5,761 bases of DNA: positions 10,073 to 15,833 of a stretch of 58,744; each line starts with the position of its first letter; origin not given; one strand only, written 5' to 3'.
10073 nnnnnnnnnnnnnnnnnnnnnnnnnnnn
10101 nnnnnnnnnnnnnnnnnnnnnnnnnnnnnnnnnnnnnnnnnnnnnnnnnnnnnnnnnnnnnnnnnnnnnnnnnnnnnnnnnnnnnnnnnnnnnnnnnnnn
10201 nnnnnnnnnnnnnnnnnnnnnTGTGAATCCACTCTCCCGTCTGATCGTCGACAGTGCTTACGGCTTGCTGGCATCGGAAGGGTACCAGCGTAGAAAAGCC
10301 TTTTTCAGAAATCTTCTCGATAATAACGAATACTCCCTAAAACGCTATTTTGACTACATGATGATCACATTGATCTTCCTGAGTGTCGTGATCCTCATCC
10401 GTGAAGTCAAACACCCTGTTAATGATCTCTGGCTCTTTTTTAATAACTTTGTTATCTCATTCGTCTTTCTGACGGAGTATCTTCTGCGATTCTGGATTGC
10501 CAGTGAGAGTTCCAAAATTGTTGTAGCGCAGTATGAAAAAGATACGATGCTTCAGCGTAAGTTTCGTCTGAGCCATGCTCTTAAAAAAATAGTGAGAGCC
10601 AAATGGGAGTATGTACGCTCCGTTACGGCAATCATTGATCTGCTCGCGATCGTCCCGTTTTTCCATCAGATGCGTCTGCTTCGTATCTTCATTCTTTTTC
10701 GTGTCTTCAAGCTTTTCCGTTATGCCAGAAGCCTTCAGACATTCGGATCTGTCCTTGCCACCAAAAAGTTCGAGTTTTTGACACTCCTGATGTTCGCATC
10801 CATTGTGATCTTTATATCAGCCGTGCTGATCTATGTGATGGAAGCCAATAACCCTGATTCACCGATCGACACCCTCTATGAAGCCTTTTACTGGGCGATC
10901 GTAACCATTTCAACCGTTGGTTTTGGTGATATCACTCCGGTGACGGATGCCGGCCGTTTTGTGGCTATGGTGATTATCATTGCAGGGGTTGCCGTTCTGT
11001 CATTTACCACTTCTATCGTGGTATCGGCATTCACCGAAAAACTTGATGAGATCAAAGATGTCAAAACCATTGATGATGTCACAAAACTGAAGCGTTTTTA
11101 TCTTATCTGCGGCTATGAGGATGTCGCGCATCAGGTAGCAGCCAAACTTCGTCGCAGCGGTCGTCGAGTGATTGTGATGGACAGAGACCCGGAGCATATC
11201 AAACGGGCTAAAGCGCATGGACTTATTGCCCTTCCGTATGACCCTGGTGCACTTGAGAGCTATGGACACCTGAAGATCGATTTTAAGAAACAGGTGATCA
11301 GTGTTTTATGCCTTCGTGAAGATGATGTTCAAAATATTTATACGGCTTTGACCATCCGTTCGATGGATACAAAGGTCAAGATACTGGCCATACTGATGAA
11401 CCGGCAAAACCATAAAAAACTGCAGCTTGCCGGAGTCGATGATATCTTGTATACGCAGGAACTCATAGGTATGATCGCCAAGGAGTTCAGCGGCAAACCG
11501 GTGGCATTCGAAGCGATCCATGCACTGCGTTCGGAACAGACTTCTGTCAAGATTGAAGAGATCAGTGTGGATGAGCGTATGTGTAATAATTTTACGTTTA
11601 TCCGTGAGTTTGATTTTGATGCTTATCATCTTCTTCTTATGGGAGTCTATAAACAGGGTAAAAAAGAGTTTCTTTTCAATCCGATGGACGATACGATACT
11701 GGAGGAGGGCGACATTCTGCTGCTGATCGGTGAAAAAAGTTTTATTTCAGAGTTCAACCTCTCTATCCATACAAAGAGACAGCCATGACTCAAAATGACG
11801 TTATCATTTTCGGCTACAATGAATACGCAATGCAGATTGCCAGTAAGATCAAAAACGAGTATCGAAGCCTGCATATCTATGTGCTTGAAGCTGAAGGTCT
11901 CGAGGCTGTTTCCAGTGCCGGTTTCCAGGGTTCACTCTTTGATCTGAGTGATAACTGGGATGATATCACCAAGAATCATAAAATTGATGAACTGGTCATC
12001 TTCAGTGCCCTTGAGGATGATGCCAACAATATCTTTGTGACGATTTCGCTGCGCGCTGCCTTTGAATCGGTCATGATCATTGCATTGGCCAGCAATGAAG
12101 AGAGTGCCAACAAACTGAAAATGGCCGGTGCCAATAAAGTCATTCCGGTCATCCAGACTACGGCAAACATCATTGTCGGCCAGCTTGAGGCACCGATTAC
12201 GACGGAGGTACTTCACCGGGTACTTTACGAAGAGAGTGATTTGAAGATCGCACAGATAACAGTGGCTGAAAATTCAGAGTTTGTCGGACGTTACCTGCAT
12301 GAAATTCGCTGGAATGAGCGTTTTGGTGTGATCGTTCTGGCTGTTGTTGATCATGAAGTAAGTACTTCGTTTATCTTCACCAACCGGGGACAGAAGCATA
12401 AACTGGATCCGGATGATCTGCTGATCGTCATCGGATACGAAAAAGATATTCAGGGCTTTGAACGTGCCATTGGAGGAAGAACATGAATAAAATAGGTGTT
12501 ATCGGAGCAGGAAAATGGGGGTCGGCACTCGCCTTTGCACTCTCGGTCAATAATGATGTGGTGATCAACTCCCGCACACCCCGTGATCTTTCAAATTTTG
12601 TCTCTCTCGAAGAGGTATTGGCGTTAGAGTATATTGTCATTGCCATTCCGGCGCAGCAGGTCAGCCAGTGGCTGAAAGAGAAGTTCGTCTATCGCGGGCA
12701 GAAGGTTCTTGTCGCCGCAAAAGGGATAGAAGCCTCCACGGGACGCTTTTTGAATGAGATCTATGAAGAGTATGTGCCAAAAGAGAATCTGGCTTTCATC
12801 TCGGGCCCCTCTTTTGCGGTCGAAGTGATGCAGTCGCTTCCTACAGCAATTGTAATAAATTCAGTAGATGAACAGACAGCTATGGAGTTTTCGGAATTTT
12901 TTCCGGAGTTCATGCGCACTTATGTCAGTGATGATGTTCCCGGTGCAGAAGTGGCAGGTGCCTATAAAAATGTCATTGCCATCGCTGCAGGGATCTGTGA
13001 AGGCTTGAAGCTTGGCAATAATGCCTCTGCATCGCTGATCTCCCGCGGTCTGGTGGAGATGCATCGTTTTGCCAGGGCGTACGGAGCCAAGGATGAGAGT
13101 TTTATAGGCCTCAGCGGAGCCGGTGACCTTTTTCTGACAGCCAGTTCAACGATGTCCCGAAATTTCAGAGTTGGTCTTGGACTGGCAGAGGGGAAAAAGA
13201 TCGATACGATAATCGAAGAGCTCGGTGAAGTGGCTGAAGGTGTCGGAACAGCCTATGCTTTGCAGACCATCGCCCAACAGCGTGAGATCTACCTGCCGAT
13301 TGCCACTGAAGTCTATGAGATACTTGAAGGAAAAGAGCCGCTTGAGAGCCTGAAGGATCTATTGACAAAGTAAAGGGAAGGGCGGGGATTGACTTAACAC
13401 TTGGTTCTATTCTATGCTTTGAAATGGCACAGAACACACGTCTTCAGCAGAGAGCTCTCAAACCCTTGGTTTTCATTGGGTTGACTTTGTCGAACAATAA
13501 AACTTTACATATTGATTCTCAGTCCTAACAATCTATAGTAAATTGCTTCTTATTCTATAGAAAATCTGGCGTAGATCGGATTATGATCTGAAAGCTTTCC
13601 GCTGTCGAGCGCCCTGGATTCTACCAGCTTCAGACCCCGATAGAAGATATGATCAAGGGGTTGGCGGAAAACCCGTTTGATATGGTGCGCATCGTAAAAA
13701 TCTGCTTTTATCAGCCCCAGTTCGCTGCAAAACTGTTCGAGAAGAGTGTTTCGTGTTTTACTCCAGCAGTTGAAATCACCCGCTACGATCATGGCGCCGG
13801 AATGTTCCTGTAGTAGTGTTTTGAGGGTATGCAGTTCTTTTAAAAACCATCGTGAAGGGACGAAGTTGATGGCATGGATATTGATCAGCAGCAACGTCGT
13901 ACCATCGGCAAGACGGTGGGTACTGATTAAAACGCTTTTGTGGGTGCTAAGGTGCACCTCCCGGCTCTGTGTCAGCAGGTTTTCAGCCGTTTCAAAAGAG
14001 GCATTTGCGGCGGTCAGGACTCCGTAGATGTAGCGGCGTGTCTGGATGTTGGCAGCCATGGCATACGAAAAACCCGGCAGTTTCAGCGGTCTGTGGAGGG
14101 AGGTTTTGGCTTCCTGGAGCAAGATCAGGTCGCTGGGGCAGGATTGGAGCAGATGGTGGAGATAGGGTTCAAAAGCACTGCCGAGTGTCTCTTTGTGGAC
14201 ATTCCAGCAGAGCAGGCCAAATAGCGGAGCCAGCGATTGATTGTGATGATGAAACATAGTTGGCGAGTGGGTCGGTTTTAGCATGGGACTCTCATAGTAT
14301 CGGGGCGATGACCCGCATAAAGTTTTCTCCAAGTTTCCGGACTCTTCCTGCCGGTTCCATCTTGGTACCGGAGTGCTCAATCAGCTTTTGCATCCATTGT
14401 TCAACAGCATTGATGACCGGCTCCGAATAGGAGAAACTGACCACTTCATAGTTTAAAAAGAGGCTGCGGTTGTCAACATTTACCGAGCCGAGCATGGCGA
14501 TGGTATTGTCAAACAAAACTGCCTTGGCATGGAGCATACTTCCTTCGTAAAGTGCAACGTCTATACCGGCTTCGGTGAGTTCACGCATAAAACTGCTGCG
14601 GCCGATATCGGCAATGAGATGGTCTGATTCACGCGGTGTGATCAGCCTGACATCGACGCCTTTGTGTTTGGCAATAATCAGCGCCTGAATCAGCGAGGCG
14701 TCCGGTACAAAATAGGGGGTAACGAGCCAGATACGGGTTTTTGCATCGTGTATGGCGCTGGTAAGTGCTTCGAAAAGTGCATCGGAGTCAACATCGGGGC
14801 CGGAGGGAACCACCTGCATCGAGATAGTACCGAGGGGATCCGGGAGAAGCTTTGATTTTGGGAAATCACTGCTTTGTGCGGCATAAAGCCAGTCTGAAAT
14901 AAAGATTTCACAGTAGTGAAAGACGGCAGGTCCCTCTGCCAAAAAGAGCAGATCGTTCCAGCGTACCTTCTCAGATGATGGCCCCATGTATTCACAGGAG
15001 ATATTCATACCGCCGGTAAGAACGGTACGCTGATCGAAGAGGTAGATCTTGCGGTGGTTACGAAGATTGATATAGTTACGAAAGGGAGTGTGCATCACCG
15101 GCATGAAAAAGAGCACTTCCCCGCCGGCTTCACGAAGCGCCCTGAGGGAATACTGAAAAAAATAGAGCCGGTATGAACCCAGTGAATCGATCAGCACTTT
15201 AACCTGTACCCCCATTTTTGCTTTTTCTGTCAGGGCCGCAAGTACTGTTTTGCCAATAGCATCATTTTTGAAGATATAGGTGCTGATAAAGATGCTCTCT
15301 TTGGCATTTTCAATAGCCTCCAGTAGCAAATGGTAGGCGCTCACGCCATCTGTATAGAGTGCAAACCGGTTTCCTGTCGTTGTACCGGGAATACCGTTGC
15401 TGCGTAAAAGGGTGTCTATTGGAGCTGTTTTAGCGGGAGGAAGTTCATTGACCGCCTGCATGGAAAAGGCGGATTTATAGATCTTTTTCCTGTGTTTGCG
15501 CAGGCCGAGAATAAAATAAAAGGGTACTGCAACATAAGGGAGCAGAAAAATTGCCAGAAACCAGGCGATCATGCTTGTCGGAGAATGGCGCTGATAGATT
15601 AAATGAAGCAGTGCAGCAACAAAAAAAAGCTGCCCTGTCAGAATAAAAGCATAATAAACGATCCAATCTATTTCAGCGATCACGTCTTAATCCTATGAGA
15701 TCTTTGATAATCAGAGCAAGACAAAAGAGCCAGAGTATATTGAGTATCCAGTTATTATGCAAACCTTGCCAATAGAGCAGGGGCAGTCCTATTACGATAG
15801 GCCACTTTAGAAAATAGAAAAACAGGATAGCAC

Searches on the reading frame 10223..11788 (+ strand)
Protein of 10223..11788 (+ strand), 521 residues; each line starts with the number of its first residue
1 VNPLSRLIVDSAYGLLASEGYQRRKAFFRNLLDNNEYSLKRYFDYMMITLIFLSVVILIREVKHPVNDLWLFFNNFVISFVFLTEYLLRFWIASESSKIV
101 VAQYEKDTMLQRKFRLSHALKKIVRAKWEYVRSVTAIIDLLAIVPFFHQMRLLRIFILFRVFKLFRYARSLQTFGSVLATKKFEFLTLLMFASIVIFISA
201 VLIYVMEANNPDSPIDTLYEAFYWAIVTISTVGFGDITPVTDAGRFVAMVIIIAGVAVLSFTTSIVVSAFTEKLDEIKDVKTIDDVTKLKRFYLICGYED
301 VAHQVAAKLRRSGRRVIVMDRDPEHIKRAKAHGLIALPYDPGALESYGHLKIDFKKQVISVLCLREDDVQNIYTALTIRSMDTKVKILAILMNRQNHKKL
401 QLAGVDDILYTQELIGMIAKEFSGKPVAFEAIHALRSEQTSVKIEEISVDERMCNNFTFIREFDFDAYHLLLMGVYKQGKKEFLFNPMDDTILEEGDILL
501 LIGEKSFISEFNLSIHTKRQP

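Call 67: search_protein_families(library=pfam, proteins=[window:10223-11788:+], max_evalue=0.000001)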
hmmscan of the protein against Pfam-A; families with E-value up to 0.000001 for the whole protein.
window:10223-11788:+ (521 aa): 3 families
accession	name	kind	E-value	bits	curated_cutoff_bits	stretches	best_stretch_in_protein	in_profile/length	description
PF00520.37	Ion_trans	-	2.9e-26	92.6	25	1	41-272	2-235/241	Ion transport protein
PF07885.22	Ion_trans_2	-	2e-16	60.1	22.5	1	194-271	4-78/79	Ion channel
PF02254.24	TrkA_N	-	1.5e-14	54.7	23.8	1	293-410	1-115/116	TrkA-N domain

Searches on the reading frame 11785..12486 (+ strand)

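Call 67: search_protein_families(library=pfam, proteins=[window:11785-12486:+], max_evalue=0.000001)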
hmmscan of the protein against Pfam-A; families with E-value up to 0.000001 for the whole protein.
window:11785-12486:+ (233 aa): 2 families
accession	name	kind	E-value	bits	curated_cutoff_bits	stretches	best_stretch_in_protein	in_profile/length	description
PF02254.24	TrkA_N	-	1.5e-10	41.8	23.8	1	6-120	1-114/116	TrkA-N domain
PF02080.26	TrkA_C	-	3.5e-10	40.1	27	1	156-229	2-70/71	TrkA-C domain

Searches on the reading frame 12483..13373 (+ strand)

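Call 67: search_protein_families(library=pfam, proteins=[window:12483-13373:+], max_evalue=0.000001)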
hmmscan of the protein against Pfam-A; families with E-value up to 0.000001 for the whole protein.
window:12483-13373:+ (296 aa): 3 families
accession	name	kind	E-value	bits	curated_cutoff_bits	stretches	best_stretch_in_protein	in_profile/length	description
PF07479.19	NAD_Gly3P_dh_C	-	1.3e-49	168.5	25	1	151-289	1-139/142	NAD-dependent glycerol-3-phosphate dehydrogenase C-terminus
PF01210.29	NAD_Gly3P_dh_N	-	2.9e-24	86.3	23.1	1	23-132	44-157/158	NAD-dependent glycerol-3-phosphate dehydrogenase N-terminus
PF20618.3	GPD_NAD_C_bact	-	8.7e-15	55.5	27.6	1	211-277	1-66/66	Bacterial GPD, NAD-dependent C-terminal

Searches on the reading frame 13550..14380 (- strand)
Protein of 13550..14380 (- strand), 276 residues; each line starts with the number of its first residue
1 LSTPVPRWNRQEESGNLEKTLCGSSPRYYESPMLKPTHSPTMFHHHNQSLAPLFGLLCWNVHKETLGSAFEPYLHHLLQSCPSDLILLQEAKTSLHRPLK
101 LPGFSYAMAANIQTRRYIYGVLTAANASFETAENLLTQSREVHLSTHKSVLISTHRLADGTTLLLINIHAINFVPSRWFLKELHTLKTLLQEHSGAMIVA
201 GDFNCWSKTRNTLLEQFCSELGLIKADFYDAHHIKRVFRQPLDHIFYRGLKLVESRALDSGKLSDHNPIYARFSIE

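Call 67: search_protein_families(library=pfam, proteins=[window:13550-14380:-], max_evalue=0.000001)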
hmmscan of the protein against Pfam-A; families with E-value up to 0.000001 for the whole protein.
window:13550-14380:- (276 aa): 1 family
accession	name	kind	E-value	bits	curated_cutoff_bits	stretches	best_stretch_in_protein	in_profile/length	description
PF03372.29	Exo_endo_phos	-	1e-13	52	24.5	1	59-266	3-225/225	Endonuclease/Exonuclease/phosphatase family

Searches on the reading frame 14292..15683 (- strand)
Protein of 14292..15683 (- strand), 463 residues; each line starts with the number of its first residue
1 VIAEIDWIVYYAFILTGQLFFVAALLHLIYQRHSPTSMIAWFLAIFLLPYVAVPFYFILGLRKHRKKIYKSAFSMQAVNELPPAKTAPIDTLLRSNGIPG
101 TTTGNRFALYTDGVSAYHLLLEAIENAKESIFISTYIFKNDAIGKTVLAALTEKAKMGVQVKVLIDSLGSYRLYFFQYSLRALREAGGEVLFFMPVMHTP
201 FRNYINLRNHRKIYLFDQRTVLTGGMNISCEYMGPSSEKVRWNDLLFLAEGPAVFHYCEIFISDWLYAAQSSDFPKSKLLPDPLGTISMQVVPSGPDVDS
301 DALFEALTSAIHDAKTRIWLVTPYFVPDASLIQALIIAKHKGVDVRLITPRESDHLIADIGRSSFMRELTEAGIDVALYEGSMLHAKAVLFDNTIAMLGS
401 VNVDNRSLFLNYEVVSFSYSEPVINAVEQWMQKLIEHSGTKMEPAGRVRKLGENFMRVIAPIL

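Call 67: search_protein_families(library=pfam, proteins=[window:14292-15683:-], max_evalue=0.000001)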
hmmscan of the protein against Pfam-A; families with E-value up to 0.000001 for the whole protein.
window:14292-15683:- (463 aa): 3 families
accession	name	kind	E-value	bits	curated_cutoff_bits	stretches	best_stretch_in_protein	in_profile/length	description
PF13091.12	PLDc_2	-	2.5e-49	166.9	27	2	308-434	2-131/132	PLD-like domain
PF00614.28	PLDc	-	2.5e-10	40.4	21.9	0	207-228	3-24/28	Phospholipase D Active site motif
PF13396.11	PLDc_N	-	5e-07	30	23.3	1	20-60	2-41/42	Phospholipase_D-nuclease N-terminal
